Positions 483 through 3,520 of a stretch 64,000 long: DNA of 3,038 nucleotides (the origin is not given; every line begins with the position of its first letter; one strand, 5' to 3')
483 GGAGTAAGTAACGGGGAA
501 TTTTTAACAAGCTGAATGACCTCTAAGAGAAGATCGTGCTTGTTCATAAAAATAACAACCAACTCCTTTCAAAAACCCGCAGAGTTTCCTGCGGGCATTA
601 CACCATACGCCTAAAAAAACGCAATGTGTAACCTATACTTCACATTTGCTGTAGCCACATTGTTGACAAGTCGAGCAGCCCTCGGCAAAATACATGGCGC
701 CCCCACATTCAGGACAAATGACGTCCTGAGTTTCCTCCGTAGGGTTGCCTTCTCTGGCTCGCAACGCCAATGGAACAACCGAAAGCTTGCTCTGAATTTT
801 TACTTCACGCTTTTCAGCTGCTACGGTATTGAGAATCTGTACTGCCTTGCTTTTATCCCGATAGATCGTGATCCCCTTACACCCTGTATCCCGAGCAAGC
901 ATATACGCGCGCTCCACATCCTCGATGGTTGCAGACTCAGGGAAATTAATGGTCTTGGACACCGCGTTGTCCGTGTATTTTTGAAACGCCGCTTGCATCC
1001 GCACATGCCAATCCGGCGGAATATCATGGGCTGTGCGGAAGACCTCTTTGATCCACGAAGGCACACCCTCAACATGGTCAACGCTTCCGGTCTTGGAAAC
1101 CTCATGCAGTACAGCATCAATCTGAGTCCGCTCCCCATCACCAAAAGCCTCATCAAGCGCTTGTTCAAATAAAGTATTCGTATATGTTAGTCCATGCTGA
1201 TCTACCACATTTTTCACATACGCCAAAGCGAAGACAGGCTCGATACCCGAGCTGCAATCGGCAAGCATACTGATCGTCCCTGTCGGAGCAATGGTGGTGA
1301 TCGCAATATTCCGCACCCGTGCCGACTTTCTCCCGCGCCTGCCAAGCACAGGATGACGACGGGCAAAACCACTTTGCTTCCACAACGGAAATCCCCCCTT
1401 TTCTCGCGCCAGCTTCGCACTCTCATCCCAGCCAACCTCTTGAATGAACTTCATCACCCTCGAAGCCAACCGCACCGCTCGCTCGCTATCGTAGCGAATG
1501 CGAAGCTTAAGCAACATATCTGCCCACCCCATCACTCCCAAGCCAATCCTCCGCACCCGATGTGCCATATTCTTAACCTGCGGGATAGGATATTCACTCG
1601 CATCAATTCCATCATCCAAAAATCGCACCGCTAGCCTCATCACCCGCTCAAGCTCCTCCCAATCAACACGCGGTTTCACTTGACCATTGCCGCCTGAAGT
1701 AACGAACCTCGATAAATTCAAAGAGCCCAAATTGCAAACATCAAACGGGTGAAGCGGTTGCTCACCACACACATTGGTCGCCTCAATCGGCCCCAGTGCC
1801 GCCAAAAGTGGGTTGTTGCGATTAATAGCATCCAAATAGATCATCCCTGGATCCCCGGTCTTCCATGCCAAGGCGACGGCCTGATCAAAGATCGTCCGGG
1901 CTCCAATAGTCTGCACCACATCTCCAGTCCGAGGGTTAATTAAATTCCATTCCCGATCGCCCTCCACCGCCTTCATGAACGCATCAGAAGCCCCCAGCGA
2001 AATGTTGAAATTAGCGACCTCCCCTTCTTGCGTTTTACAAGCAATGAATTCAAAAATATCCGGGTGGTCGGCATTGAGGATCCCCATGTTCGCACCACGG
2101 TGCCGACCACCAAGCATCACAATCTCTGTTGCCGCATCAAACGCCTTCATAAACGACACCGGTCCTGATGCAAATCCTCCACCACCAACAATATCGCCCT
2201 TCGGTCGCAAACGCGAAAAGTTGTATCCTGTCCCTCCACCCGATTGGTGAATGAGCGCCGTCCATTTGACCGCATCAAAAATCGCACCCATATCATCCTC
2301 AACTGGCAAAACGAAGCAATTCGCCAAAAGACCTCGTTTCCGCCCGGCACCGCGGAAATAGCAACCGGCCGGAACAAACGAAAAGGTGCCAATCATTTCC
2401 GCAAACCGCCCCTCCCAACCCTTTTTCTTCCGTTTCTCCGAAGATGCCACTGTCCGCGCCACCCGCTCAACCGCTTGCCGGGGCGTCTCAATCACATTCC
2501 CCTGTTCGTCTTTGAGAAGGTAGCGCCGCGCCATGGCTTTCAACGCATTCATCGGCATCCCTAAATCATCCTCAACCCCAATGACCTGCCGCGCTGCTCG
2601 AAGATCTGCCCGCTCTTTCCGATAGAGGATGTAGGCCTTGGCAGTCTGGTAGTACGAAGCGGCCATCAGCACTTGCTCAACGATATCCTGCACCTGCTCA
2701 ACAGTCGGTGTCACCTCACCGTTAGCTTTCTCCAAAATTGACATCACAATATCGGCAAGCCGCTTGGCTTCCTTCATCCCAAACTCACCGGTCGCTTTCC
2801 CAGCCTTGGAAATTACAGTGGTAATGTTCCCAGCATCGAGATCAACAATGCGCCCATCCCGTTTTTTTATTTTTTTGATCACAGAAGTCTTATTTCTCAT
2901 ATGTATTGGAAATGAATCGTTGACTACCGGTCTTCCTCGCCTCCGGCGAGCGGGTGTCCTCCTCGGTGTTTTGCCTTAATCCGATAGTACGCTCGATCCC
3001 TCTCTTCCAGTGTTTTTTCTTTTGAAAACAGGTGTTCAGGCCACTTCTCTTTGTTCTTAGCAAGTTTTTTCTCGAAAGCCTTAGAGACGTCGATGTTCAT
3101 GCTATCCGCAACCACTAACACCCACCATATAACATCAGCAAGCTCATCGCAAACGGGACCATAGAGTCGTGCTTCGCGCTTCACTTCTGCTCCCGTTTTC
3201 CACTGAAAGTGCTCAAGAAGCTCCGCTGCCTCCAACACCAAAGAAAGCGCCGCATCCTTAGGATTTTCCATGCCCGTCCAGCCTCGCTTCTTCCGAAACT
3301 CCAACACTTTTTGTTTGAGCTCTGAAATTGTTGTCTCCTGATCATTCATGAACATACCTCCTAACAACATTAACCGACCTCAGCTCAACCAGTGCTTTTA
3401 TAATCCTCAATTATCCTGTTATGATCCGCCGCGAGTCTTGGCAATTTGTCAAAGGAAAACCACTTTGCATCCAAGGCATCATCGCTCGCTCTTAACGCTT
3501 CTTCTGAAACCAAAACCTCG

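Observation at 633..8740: NrdR-linked island of three tandem, divergent class II RNR paralogs with embedded NUDIX and MazG hydrolases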

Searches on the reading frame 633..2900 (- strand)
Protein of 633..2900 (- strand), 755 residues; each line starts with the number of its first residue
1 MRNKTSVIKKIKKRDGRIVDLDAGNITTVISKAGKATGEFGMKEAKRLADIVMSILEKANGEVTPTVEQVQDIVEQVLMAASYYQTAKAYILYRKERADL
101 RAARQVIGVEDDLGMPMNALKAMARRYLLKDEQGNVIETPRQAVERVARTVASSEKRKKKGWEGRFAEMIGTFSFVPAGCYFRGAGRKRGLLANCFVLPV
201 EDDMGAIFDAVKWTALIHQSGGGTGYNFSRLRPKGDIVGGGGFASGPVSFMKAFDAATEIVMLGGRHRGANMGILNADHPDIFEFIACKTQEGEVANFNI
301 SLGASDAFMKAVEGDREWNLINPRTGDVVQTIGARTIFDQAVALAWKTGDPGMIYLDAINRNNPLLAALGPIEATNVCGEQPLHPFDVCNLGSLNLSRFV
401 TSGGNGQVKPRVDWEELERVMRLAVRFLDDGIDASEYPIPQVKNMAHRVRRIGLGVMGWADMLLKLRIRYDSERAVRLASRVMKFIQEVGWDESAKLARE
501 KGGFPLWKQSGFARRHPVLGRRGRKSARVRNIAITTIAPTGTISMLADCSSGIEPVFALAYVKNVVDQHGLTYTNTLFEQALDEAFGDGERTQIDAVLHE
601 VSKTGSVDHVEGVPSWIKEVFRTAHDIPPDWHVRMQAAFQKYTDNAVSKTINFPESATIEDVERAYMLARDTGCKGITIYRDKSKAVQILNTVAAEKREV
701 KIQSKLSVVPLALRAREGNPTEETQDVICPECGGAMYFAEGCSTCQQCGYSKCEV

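Call 3: search_protein_families(library=pfam, proteins=[window:633-2900:-], max_evalue=0.01)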
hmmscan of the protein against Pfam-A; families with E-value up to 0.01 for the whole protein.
window:633-2900:- (755 aa): 3 families
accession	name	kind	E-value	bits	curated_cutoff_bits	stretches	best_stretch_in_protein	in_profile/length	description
PF02867.20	Ribonuc_red_lgC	-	1.2e-125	420.6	23.9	1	194-680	2-523/523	Ribonucleotide reductase, barrel domain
PF03477.21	ATP-cone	-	6.6e-22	78.3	25.8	1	10-98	2-87/88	ATP cone domain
PF00317.26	Ribonuc_red_lgN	-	2.6e-15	56.7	28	1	118-190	6-77/77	Ribonucleotide reductase, all-alpha domain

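Call 4: search_protein_families(library=ncbifam, proteins=[window:633-2900:-], max_evalue=0.001)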
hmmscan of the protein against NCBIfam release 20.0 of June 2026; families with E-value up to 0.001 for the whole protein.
window:633-2900:- (755 aa): 24 families
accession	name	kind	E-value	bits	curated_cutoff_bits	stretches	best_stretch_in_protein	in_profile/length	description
NF006417.0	PRK08665.1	equivalog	4.6e-244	812.1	961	2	113-717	10-600/759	vitamin B12-dependent ribonucleotide reductase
NF005010.0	PRK06406.1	subfamily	4.5e-239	795.6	1125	2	163-705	220-740/771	vitamin B12-dependent ribonucleotide reductase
TIGR02504.1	NrdJ_Z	equivalog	1.1e-204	681.5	399.95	1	120-690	2-606/606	adenosylcobalamin-dependent ribonucleoside-diphosphate reductase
NF006207.0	PRK08332.1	equivalog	3.1e-142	475.5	2400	4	377-701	1241-1573/1684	vitamin B12-dependent ribonucleotide reductase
TIGR02506.1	NrdE_NrdA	equivalog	8.7e-104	348.2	341.05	2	118-512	2-427/616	ribonucleoside-diphosphate reductase subunit alpha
NF005122.0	PRK06556.1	equivalog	1.1e-101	341.2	859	3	529-705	541-723/960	vitamin B12-dependent ribonucleotide reductase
NF005401.0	PRK06948.1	subfamily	2.1e-86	290.9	906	1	122-699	20-600/604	ribonucleotide reductase-like protein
NF006577.0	PRK09102.1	equivalog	7.4e-82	275.5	620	1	120-701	30-586/604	ribonucleoside-diphosphate reductase subunit alpha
NF005991.0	PRK08115.1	equivalog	2.1e-80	270.8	854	3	316-563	418-674/858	vitamin B12-dependent ribonucleotide reductase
NF005544.0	PRK07207.1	equivalog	2.7e-79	267.1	965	4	328-512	539-720/965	ribonucleoside-diphosphate reductase subunit alpha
NF005736.0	PRK07562.1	equivalog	3.9e-74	250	1737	4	297-509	396-602/1222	vitamin B12-dependent ribonucleotide reductase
NF005101.0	PRK06539.1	equivalog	3.1e-70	237.2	988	3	330-514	394-574/822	ribonucleoside-diphosphate reductase subunit alpha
NF009029.0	PRK12365.1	equivalog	2e-65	221.4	1350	4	330-514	624-804/1046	ribonucleoside-diphosphate reductase subunit alpha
NF009028.0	PRK12364.1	equivalog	1.5e-60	205.1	1377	3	386-558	568-741/842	ribonucleoside-diphosphate reductase subunit alpha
NF006665.0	PRK09209.1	equivalog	2.7e-53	181.4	1057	2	386-564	488-665/761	ribonucleoside-diphosphate reductase subunit alpha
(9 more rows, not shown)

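Call 16: find_homologous_proteins(query=window:633-2900:-, max_evalue=1e-50)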
Query window:633-2900:- (755 aa): 7999 proteins with E <= 1e-50 among 8000 candidates; the best 120 are listed.
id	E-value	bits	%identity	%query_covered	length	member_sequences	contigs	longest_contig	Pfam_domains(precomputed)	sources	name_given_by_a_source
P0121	0.0e+0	1704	99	99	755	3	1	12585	PF02867.21,PF00317.27,PF03477.22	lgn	-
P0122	0.0e+0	1346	78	100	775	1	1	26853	PF02867.21,PF00317.27,PF03477.22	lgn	-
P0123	0.0e+0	1345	76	100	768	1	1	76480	PF02867.21,PF00317.27,PF03477.22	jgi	jgi:ribonucleoside-diphosphate reductase alpha chain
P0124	0.0e+0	1342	76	100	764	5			PF02867.21,PF00317.27,PF03477.22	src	-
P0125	0.0e+0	1318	74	100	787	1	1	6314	PF02867.21,PF00317.27,PF03477.22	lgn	-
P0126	0.0e+0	1309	74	98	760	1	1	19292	PF02867.21,PF00317.27,PF03477.22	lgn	-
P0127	0.0e+0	1301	75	98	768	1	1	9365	PF02867.21,PF00317.27,PF03477.22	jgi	jgi:ribonucleoside-diphosphate reductase alpha chain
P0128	0.0e+0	1298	75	100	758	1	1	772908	PF02867.21,PF00317.27,PF03477.22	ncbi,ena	-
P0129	0.0e+0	1262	73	100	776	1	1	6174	PF02867.21,PF00317.27,PF03477.22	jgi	-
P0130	0.0e+0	1251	73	100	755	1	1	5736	PF02867.21,PF00317.27,PF03477.22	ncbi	-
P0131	0.0e+0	1248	69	100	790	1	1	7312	PF02867.21,PF00317.27,PF03477.22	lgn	-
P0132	0.0e+0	1248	72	100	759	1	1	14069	PF02867.21,PF00317.27,PF03477.22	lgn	-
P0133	0.0e+0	1228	71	100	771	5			PF02867.21,PF00317.27,PF03477.22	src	-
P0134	0.0e+0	1219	72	98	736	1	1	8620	PF02867.21,PF00317.27,PF03477.22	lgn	-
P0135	0.0e+0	1175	69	99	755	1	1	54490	PF02867.21,PF00317.27,PF03477.22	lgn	-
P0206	1.5e-270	918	55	99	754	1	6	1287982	PF02867.21,PF00317.27,PF03477.22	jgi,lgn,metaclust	metaclust:\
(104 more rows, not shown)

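Call 48: find_encoding_contigs(protein=P0206, flank=10000, max_places=1)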
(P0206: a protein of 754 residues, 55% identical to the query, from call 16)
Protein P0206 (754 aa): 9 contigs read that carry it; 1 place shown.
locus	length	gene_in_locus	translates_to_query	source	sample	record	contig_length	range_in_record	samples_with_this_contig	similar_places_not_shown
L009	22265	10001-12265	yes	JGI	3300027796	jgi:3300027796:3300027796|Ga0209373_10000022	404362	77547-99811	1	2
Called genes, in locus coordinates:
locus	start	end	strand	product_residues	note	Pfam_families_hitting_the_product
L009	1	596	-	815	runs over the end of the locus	PF00912:Transgly, PF00905:Transpeptidase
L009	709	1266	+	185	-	-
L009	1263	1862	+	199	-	PF13189:Cytidylate_kin2, PF13238:AAA_18, PF13207:AAA_17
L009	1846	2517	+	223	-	PF02517:Rce1-like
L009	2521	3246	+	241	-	PF18915:DUF5667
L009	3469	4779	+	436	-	-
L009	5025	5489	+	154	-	PF22811:Zn_ribbon_NrdR, PF03477:ATP-cone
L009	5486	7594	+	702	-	PF00317:Ribonuc_red_lgN, PF02867:Ribonuc_red_lgC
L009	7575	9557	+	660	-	PF00317:Ribonuc_red_lgN, PF02867:Ribonuc_red_lgC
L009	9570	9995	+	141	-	PF12643:MazG-like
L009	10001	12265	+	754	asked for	PF03477:ATP-cone, PF00317:Ribonuc_red_lgN, PF02867:Ribonuc_red_lgC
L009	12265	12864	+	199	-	PF02545:Maf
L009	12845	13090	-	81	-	-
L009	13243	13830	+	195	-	PF02572:CobA_CobO_BtuR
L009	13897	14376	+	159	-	-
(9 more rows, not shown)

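Call 57: find_encoding_contigs(protein=P0121, flank=10000, max_places=3)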
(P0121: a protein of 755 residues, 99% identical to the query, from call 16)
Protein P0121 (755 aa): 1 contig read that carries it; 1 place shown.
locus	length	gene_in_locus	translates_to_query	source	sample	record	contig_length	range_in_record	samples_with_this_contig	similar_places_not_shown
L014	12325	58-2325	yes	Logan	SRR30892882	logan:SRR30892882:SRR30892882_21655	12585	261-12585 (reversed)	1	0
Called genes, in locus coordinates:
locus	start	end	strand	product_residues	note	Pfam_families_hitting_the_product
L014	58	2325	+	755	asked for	PF03477:ATP-cone, PF00317:Ribonuc_red_lgN, PF02867:Ribonuc_red_lgC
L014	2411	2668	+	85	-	-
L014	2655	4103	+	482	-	-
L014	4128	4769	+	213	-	PF02545:Maf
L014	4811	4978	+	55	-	-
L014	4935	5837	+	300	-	-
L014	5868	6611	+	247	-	PF01988:VIT1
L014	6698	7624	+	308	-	PF00389:2-Hacid_dh, PF02826:2-Hacid_dh_C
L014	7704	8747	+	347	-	-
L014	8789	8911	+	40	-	-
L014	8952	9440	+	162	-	-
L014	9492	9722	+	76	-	-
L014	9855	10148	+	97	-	-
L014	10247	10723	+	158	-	PF01928:CYTH (weak)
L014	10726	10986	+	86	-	-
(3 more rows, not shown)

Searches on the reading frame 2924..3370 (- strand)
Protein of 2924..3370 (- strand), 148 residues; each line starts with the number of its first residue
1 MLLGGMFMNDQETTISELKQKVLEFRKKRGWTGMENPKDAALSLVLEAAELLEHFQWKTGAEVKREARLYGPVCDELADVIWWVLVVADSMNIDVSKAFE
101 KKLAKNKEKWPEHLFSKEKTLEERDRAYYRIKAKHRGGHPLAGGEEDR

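Call 3: search_protein_families(library=pfam, proteins=[window:2924-3370:-], max_evalue=0.01)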
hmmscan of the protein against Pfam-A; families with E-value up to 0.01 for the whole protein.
window:2924-3370:- (148 aa): 3 families
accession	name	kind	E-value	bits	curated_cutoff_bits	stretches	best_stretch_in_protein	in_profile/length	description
PF12643.12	MazG-like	-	7.1e-11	42.6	27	1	43-113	2-73/85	MazG-like family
PF03819.22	MazG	-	1.1e-05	26.1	22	1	44-111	10-71/74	MazG nucleotide pyrophosphohydrolase domain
PF08761.16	dUTPase_2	-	0.009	16.8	22.9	0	21-108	10-100/162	dUTPase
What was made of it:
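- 2924..3370 (-): MazG-like all-alpha NTP pyrophosphatase, DCTPP1/RS21-C6-like. PF12643 7.1e-11 (call 3).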

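Call 4: search_protein_families(library=ncbifam, proteins=[window:2924-3370:-], max_evalue=0.001)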
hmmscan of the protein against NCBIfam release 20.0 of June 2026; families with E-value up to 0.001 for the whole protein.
window:2924-3370:- (148 aa): 0 families

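Call 45: search_solved_structures(query=window:2924-3370:-, max_evalue=1, show_alignments=2)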
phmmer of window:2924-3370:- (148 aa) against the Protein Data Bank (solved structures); distinct sequences matched with E-value up to 1: 13.
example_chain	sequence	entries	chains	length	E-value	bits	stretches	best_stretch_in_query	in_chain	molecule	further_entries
4qgp_A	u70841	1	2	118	5.8e-16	62.1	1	15-113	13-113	pyrophosphatase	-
6sqw_A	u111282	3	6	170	1.2e-11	48.1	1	9-115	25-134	dCTP pyrophosphatase 1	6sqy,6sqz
2a3q_A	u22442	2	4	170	1.3e-11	48.1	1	9-115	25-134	hypothetical protein | Protein RS21-C6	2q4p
7mu5_A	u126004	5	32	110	5.3e-10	42.8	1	5-111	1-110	dCTP pyrophosphatase 1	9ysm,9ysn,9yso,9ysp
2oie_A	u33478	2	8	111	7.3e-09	39.1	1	7-106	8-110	RS21-C6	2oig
4dk4_A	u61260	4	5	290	0.0001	25.6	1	27-104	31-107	Deoxyuridine triphosphatase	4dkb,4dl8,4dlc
4dk2_A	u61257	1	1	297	0.00011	25.5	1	27-104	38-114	Deoxyuridine triphosphatase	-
2q73_A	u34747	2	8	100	0.0013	22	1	39-113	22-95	Hypothetical protein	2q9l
2q5z_A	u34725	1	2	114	0.012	18.9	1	34-110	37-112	Hypothetical protein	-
1ogk_A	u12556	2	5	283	0.02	18.2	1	29-85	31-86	DEOXYURIDINE TRIPHOSPHATASE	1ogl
1vmg_A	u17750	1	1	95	0.09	16.1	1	72-103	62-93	Hypothetical protein SSO3215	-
5ie9_A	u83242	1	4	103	0.13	15.6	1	36-100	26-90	Nucleotide pyrophosphohydrolase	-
1x04_A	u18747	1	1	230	0.24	14.7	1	40-137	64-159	SH3-containing GRB2-like protein 2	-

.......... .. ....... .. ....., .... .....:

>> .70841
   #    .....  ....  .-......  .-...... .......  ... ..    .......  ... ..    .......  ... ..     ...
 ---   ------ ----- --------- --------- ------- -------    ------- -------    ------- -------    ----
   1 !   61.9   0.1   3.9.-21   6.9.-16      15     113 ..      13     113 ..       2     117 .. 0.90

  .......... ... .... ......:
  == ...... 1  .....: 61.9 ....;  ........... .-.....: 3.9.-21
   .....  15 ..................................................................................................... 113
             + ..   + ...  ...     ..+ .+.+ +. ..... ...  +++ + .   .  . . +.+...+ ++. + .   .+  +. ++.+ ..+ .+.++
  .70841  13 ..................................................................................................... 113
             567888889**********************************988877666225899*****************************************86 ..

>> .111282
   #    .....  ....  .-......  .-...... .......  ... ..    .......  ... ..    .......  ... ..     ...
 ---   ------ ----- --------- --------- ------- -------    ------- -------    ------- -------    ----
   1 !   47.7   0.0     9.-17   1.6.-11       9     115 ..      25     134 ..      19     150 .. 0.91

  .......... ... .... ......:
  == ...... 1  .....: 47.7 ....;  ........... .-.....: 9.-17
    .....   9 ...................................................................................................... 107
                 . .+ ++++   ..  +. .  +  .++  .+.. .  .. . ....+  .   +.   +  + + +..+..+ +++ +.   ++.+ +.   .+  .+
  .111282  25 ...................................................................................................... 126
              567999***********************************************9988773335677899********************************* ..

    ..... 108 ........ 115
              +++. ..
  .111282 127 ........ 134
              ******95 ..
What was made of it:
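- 2924..3370 (-): PDB hits: 4qgp 5.8e-16, DCTPP1 6sqw 1.2e-11, dimeric dUTPases 1e-4 (call 45).
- On MazG-like / DCTPP1 all-alpha NTP pyrophosphatase: PDB hits 4qgp, 6sqw, 2a3q and 4dk4 (call 45).
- Closest known: DCTPP1 / RS21-C6 and dimeric dUTPases. Same: E-x-x-D metal motifs (call 45).
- The MazG protein resembles DCTPP1 and dUTPases (call 45).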

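Call 65: search_protein_families(library=ncbifam, proteins=[window:2924-3370:-], max_evalue=0.1)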
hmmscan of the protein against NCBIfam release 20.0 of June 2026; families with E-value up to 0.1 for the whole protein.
window:2924-3370:- (148 aa): 1 family
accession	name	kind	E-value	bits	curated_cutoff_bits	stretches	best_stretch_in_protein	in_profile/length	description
NF011149.0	PRK14559.1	equivalog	0.014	14.1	374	1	57-133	31-104/642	serine/threonine phosphatase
